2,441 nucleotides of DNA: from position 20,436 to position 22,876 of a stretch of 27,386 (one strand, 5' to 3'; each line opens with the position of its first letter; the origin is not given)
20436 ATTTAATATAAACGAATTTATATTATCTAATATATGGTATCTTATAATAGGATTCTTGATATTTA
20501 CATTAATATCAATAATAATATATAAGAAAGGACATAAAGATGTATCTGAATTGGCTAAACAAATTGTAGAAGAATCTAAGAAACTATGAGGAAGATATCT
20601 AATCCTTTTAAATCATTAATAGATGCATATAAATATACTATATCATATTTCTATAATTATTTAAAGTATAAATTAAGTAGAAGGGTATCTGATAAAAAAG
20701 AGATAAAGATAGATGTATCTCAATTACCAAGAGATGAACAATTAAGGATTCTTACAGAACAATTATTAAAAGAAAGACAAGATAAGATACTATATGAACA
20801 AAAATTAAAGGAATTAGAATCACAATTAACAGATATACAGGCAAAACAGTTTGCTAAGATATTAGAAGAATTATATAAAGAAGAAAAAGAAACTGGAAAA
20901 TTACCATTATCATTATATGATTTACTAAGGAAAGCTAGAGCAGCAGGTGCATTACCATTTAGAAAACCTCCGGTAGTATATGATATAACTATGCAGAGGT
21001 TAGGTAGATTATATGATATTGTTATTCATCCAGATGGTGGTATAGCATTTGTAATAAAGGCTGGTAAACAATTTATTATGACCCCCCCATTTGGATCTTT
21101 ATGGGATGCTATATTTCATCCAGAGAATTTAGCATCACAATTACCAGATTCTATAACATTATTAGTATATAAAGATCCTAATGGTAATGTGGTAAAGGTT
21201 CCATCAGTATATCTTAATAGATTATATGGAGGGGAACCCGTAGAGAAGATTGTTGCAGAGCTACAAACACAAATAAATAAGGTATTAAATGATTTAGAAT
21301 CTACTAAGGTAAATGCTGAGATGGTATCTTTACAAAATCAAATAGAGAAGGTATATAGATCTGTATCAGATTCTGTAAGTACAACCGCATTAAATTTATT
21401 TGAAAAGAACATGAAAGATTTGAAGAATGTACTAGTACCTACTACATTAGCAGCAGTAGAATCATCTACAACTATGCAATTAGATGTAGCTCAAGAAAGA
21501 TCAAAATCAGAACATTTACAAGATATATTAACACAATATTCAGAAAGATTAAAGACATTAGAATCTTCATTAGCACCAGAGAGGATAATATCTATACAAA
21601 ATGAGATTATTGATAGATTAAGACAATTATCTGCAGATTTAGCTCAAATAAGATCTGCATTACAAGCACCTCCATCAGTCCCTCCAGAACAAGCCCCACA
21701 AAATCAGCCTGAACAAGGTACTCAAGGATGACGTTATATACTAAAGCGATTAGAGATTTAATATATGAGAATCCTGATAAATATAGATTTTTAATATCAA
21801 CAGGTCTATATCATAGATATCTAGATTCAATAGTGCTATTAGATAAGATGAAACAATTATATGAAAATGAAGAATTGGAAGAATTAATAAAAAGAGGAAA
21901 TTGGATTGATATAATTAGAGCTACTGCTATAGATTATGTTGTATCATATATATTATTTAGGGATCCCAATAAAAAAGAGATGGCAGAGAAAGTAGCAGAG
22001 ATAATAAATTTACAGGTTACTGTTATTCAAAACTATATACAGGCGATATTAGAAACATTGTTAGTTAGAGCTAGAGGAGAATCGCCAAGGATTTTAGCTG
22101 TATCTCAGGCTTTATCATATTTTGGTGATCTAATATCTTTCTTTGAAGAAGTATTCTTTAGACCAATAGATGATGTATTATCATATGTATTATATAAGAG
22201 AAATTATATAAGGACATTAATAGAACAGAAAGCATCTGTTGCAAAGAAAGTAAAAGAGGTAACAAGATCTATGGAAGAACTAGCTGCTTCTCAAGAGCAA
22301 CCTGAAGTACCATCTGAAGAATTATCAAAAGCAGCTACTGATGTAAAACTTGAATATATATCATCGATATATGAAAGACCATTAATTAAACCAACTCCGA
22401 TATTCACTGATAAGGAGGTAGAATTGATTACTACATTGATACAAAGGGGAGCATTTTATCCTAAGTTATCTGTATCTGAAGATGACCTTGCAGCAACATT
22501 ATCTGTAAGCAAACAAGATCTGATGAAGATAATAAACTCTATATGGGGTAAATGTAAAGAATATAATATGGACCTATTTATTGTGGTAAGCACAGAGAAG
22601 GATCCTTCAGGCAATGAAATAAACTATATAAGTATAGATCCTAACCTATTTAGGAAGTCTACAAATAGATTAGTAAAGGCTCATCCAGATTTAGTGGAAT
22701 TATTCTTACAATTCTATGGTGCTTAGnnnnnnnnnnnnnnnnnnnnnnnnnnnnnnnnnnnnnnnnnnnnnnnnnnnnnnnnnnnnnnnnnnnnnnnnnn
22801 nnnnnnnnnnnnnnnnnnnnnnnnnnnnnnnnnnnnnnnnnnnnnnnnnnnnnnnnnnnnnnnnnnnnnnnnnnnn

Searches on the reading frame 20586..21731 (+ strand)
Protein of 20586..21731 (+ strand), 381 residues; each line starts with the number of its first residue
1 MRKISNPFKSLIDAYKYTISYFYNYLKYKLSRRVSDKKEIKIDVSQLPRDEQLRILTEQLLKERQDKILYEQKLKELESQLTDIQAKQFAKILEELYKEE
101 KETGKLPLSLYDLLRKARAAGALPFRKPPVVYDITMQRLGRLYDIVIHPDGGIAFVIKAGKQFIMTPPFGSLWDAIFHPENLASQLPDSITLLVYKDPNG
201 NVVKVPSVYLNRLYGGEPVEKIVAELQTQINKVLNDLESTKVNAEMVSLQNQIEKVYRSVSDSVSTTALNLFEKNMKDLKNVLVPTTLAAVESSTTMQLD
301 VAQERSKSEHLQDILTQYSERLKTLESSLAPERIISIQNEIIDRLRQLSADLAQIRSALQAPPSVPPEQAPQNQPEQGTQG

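Call 23: search_protein_families(library=phrogs, proteins=[window:20586-21731:+], max_evalue=0.01)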
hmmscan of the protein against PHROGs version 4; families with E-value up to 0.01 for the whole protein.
window:20586-21731:+ (381 aa): 0 families

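Call 50: search_protein_families(library=pfam, proteins=[window:20586-21731:+], max_evalue=0.01)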
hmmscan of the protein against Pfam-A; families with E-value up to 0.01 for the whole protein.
window:20586-21731:+ (381 aa): 0 families

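Call 90: search_dna_similar(query=window:20586-21731:+, collection=phages, mode=protein, max_evalue=0.01)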
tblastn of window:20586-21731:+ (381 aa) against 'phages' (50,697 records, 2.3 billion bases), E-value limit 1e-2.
No match.

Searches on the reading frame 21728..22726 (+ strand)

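Call 23: search_protein_families(library=phrogs, proteins=[window:21728-22726:+], max_evalue=0.01)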
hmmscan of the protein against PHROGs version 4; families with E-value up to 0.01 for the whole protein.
window:21728-22726:+ (332 aa): 0 families

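Call 50: search_protein_families(library=pfam, proteins=[window:21728-22726:+], max_evalue=0.01)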
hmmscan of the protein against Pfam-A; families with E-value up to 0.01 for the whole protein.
window:21728-22726:+ (332 aa): 1 family
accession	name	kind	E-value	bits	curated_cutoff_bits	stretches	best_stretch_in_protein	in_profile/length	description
PF04967.18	HTH_10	-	0.0027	17.9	23.1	0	226-272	1-47/53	HTH DNA binding domain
